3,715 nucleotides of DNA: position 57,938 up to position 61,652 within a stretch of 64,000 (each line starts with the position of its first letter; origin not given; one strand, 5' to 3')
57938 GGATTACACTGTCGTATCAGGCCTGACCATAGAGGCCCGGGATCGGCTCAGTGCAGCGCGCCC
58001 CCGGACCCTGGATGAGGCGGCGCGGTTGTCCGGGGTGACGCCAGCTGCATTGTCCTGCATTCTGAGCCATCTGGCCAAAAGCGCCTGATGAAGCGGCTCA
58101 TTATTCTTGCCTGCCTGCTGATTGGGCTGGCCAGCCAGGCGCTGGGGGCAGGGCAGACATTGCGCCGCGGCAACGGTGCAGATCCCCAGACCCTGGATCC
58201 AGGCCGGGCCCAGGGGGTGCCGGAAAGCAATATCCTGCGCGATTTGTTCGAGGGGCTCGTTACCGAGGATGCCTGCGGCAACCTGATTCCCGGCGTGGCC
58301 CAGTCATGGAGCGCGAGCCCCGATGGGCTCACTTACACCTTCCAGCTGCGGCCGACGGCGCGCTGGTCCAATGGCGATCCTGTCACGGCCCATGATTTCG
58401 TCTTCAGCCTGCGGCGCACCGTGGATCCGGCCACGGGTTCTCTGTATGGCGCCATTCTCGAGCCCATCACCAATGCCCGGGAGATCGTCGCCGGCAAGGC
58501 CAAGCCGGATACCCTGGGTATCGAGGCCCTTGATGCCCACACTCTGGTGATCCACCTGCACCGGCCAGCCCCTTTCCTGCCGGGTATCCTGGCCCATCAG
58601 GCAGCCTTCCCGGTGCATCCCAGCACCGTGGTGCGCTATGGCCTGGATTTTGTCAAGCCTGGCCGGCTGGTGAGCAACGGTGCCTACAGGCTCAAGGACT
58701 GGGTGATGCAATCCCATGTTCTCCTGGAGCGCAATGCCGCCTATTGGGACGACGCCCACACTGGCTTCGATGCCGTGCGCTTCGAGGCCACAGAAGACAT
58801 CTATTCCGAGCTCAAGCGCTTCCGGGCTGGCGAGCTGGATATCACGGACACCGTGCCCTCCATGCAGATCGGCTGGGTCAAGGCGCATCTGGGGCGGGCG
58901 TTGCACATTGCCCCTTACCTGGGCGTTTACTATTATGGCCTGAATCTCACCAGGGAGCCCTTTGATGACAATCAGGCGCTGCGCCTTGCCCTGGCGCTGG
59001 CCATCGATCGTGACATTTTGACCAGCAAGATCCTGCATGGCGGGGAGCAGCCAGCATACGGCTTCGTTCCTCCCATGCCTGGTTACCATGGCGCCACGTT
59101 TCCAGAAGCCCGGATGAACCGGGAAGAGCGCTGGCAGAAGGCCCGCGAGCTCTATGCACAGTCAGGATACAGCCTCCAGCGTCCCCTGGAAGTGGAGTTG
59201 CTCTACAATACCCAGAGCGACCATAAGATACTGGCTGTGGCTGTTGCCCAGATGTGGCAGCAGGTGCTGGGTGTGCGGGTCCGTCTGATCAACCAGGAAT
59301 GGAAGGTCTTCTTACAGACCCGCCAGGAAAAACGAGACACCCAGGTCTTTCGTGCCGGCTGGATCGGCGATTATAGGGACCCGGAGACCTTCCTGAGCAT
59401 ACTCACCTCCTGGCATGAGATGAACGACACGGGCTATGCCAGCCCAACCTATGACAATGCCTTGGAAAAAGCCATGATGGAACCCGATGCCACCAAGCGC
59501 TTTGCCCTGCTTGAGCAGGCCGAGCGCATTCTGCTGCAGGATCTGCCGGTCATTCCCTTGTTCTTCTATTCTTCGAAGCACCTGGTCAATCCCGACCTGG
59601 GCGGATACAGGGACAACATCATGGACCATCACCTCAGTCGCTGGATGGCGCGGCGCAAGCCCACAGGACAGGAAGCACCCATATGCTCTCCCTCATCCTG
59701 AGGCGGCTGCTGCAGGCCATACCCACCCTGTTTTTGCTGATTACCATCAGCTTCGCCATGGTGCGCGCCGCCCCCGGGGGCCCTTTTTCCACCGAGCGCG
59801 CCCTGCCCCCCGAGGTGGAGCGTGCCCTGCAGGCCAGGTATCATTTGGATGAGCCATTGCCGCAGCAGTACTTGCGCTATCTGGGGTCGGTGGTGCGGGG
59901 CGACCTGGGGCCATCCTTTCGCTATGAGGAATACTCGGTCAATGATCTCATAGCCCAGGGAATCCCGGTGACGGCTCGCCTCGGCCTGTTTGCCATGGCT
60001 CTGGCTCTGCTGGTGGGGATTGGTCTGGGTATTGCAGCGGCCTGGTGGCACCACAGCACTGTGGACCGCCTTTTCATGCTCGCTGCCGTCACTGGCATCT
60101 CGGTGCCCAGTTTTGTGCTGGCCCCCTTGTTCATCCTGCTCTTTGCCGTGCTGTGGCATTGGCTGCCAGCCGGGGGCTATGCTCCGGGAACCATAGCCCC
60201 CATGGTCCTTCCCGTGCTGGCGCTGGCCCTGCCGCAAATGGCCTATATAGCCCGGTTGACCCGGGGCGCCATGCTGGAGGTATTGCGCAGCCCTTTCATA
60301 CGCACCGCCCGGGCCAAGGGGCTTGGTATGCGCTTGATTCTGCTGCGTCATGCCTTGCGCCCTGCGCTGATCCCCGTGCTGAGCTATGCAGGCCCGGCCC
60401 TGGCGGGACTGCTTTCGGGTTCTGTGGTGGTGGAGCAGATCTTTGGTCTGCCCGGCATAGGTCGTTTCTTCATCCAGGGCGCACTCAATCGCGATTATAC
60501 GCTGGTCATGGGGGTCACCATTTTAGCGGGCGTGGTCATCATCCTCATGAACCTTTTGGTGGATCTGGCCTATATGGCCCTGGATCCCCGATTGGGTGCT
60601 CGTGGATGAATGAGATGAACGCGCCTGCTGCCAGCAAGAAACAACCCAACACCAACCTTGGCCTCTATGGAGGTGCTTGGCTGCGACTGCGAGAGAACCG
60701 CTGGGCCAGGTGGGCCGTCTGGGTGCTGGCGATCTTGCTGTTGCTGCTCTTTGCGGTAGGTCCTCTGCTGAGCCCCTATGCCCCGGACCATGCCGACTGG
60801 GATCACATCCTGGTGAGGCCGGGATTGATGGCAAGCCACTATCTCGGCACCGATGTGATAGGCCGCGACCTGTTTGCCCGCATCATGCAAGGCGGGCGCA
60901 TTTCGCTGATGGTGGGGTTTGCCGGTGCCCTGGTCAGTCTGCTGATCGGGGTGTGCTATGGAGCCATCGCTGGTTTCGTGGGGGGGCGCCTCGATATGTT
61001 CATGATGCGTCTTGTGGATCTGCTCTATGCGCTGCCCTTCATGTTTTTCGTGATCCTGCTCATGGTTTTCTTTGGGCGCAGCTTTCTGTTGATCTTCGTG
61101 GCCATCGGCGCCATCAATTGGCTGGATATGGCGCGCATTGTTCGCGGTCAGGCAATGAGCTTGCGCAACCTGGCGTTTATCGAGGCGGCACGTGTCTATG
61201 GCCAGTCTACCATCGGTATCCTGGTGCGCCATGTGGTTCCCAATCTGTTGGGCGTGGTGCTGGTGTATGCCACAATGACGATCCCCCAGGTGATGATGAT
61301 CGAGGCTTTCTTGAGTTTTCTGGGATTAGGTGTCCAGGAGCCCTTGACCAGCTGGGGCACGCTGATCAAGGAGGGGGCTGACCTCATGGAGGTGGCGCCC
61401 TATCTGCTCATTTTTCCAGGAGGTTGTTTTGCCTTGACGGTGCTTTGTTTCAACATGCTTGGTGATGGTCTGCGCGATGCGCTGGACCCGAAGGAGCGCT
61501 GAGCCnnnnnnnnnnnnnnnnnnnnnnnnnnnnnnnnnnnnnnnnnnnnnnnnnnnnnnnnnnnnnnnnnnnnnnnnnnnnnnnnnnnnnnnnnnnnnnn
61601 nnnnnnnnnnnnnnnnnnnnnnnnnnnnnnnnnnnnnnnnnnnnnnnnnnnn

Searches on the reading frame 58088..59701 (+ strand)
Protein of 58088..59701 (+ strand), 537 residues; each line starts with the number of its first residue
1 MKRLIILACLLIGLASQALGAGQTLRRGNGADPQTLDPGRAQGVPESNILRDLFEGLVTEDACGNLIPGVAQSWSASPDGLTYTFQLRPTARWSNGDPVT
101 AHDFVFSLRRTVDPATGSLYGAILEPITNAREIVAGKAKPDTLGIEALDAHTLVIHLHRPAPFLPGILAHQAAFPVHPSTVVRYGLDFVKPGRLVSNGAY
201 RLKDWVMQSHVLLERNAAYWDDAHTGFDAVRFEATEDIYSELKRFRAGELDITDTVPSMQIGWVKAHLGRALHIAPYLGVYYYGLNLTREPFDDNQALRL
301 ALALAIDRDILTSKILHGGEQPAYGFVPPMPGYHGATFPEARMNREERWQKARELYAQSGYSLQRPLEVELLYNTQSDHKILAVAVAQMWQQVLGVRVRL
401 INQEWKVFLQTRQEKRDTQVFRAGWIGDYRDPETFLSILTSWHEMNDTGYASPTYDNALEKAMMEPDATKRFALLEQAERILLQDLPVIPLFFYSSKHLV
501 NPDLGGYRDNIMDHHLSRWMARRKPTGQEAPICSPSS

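Call 67: search_protein_families(library=pfam, proteins=[window:58088-59701:+], max_evalue=0.00001)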
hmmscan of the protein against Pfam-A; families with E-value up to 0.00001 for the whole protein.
window:58088-59701:+ (537 aa): 1 family
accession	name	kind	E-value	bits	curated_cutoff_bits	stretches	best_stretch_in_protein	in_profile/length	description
PF00496.27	SBP_bac_5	-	1.3e-83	281.5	32.4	1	66-443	2-364/368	Bacterial extracellular solute-binding proteins, family 5 Middle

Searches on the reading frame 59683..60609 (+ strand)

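Call 67: search_protein_families(library=pfam, proteins=[window:59683-60609:+], max_evalue=0.00001)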
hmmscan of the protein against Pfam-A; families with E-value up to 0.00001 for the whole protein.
window:59683-60609:+ (308 aa): 2 families
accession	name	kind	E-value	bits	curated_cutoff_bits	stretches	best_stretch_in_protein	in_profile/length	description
PF00528.27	BPD_transp_1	-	1.3e-33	116.7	26.4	1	112-304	1-182/184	Binding-protein-dependent transport system inner membrane component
PF19300.4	BPD_transp_1_N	-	1e-06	29.4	23.8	1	1-73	1-75/114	Binding-prot-dependent transport system membrane comp, N-term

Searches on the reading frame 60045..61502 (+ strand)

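Call 67: search_protein_families(library=pfam, proteins=[window:60045-61502:+], max_evalue=0.00001)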
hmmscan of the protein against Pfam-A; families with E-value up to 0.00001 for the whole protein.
window:60045-61502:+ (485 aa): 2 families
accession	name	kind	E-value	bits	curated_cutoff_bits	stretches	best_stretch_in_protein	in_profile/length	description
PF00528.27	BPD_transp_1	-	5.5e-25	88.6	26.4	1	302-483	1-181/184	Binding-protein-dependent transport system inner membrane component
PF12911.12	OppC_N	-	3.1e-08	33.8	23.9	1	210-257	5-51/53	N-terminal TM domain of oligopeptide transport permease C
